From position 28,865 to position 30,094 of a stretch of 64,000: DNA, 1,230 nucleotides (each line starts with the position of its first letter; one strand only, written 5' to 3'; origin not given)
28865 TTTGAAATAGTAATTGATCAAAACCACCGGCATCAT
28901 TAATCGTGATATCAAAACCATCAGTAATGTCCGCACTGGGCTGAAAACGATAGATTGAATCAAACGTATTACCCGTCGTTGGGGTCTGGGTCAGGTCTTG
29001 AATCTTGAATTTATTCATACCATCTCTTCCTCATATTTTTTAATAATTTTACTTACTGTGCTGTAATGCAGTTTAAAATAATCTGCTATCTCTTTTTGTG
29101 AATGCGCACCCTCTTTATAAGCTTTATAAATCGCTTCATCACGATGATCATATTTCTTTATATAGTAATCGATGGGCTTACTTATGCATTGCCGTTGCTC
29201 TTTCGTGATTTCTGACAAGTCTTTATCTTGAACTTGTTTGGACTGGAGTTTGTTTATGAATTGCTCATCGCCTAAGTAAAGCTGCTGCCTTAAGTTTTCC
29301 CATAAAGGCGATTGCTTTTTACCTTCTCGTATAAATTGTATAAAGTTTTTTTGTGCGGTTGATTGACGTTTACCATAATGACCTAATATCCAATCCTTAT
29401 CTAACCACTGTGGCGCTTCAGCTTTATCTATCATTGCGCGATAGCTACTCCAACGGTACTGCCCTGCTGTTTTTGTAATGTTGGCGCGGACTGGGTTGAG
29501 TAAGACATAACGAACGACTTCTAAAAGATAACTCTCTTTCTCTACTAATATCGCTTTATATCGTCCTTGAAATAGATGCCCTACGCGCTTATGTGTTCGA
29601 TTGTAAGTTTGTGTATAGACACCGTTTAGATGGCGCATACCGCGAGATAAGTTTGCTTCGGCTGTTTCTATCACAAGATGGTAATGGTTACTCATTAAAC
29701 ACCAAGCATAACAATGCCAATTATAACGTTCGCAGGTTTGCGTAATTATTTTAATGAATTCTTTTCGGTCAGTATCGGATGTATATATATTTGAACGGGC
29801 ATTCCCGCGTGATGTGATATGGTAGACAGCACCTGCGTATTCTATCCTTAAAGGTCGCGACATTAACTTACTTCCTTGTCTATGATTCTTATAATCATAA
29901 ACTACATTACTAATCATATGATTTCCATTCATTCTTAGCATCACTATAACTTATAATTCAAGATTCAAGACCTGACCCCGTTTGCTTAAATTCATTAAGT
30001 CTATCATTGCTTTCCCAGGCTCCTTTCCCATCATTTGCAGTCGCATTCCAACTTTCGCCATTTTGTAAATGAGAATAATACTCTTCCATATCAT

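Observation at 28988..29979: IS200-like Y1-HUH transposase with HTH tail, flanked by 24-bp perfect terminal inverted repeats (REPtron-like element)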

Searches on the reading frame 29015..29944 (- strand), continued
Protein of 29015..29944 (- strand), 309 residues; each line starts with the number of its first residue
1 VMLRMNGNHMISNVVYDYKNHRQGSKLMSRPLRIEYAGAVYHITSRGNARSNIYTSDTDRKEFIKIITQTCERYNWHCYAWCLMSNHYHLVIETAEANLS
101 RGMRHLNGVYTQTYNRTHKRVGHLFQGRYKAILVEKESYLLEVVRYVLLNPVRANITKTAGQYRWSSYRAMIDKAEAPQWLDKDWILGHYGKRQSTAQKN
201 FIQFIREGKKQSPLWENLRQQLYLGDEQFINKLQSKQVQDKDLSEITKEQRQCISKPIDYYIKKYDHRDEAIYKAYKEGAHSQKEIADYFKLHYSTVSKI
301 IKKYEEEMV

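Call 59: get_annotated_region(hit=H1, flank=3000)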
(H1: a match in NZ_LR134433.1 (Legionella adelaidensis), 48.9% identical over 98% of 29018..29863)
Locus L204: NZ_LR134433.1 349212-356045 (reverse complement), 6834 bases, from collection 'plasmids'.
description: Legionella adelaidensis strain NCTC12735 plasmid 24, complete sequence
organism: Legionella adelaidensis (NCBI taxid 45056)
taxonomy: Bacteria; Pseudomonadota; Gammaproteobacteria; Legionellales; Legionellaceae; Legionella; Legionella adelaidensis
host: -; source: environmental,Cooling tower water; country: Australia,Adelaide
typing (MOB-suite, as given by PLSDB): mobilizable; relaxase MOBH
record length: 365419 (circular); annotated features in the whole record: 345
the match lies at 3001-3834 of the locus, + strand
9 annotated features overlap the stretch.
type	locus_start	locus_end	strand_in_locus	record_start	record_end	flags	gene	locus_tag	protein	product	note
CDS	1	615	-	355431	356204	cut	pgeF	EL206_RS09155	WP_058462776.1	peptidoglycan editing factor PgeF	-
CDS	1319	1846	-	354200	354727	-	-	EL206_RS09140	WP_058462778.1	hypothetical protein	-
CDS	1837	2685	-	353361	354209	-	-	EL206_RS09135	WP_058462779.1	hypothetical protein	-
CDS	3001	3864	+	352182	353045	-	-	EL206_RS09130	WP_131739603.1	transposase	GO:0006313 - DNA transposition [Evidence IEA]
CDS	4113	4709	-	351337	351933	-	-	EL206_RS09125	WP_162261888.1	pentapeptide repeat-containing protein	-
CDS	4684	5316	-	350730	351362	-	-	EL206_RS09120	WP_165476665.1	pentapeptide repeat-containing protein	-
CDS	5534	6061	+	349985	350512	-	-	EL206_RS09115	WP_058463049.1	helix-turn-helix domain-containing protein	-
CDS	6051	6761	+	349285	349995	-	-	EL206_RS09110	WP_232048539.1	hypothetical protein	-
CDS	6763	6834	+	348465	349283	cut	-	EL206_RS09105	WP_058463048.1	metallophosphoesterase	-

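Call 65: find_encoding_contigs(protein=P0006, flank=8000, max_places=2)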
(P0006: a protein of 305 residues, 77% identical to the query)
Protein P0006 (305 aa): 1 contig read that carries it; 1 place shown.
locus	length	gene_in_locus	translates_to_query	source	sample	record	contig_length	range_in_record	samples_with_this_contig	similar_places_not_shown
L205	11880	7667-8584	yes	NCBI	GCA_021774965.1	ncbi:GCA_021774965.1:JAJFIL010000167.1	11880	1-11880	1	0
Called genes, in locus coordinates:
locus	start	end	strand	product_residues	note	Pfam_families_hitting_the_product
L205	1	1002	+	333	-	?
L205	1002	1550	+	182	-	PF01066:CDP-OH_P_transf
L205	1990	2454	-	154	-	-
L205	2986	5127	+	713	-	PF03412:Peptidase_C39, PF00664:ABC_membrane, PF00005:ABC_tran, PF02463:SMC_N (faint)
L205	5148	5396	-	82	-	-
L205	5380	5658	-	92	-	PF04365:BrnT_toxin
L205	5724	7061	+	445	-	PF25917:BSH_RND, PF25984:BSH_YknX (weak), PF25988:HH_CyaD, PF25994:HH_AprE, PF26002:Beta-barrel_AprE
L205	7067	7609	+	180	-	PF10543:ORF6N, PF09669:Phage_pRha (faint)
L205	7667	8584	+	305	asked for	PF01797:Y1_Tnp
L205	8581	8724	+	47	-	-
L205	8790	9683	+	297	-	-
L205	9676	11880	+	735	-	?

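Call 66: find_encoding_contigs(protein=P0003, flank=8000, max_places=2)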
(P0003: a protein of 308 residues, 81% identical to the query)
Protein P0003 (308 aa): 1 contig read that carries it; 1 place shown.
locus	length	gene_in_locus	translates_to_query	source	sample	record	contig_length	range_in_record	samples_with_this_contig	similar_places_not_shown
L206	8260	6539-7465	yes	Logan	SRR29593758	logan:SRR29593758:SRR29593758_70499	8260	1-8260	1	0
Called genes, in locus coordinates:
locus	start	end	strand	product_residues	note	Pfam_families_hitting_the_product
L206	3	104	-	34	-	?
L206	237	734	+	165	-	PF00293:NUDIX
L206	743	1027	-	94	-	-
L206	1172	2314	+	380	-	PF00278:Orn_DAP_Arg_deC, PF02784:Orn_Arg_deC_N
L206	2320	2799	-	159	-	PF00210:Ferritin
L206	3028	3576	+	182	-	-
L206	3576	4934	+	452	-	PF01225:Mur_ligase, PF08245:Mur_ligase_M, PF02875:Mur_ligase_C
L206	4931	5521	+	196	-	PF02190:LON_substr_bdg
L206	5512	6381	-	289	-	PF01557:FAA_hydrolase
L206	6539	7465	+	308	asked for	PF01797:Y1_Tnp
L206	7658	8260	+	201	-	?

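Call 67: find_encoding_contigs(protein=P0018, flank=8000, max_places=3)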
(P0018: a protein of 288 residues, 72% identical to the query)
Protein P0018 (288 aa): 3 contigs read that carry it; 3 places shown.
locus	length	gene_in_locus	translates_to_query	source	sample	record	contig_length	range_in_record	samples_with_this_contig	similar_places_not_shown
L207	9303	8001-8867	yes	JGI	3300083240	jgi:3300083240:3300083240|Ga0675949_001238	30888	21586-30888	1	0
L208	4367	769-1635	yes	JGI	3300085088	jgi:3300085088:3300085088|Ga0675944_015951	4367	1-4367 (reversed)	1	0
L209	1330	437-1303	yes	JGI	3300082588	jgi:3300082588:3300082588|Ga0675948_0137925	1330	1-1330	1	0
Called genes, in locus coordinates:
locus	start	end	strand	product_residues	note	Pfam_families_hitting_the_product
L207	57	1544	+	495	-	PF00672:HAMP (weak), PF00512:HisKA, PF02518:HATPase_c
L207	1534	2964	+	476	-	PF00072:Response_reg, PF00158:Sigma54_activat, PF14532:Sigma54_activ_2, PF13191:AAA_16 (weak), PF07728:AAA_5 (weak), PF25601:AAA_lid_14, PF02954:HTH_8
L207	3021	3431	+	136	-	PF10604:Polyketide_cyc2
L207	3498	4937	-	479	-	PF07992:Pyr_redox_2, PF00070:Pyr_redox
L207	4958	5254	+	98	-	PF06844:DUF1244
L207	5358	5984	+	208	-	PF03006:HlyIII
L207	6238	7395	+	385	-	PF00990:GGDEF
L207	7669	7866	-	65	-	-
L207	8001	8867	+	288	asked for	PF01797:Y1_Tnp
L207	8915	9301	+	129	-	?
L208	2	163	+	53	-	?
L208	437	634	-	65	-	-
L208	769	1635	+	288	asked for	PF01797:Y1_Tnp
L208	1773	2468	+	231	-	-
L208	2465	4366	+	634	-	?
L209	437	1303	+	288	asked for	PF01797:Y1_Tnp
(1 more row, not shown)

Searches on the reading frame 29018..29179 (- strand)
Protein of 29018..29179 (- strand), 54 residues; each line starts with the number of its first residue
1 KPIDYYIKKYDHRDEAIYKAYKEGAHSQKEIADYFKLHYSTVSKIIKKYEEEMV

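Call 54: search_solved_structures(query=window:29018-29179:-, max_evalue=10, show_alignments=3)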
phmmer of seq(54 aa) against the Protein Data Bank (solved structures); distinct sequences matched with E-value up to 10: 2.
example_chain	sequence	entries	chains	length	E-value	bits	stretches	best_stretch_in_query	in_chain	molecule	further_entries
3s2w_A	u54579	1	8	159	0.86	13.9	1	18-52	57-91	Transcriptional regulator, MarR family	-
2d1h_A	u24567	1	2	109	1.6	13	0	26-49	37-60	109aa long hypothetical transcriptional regulator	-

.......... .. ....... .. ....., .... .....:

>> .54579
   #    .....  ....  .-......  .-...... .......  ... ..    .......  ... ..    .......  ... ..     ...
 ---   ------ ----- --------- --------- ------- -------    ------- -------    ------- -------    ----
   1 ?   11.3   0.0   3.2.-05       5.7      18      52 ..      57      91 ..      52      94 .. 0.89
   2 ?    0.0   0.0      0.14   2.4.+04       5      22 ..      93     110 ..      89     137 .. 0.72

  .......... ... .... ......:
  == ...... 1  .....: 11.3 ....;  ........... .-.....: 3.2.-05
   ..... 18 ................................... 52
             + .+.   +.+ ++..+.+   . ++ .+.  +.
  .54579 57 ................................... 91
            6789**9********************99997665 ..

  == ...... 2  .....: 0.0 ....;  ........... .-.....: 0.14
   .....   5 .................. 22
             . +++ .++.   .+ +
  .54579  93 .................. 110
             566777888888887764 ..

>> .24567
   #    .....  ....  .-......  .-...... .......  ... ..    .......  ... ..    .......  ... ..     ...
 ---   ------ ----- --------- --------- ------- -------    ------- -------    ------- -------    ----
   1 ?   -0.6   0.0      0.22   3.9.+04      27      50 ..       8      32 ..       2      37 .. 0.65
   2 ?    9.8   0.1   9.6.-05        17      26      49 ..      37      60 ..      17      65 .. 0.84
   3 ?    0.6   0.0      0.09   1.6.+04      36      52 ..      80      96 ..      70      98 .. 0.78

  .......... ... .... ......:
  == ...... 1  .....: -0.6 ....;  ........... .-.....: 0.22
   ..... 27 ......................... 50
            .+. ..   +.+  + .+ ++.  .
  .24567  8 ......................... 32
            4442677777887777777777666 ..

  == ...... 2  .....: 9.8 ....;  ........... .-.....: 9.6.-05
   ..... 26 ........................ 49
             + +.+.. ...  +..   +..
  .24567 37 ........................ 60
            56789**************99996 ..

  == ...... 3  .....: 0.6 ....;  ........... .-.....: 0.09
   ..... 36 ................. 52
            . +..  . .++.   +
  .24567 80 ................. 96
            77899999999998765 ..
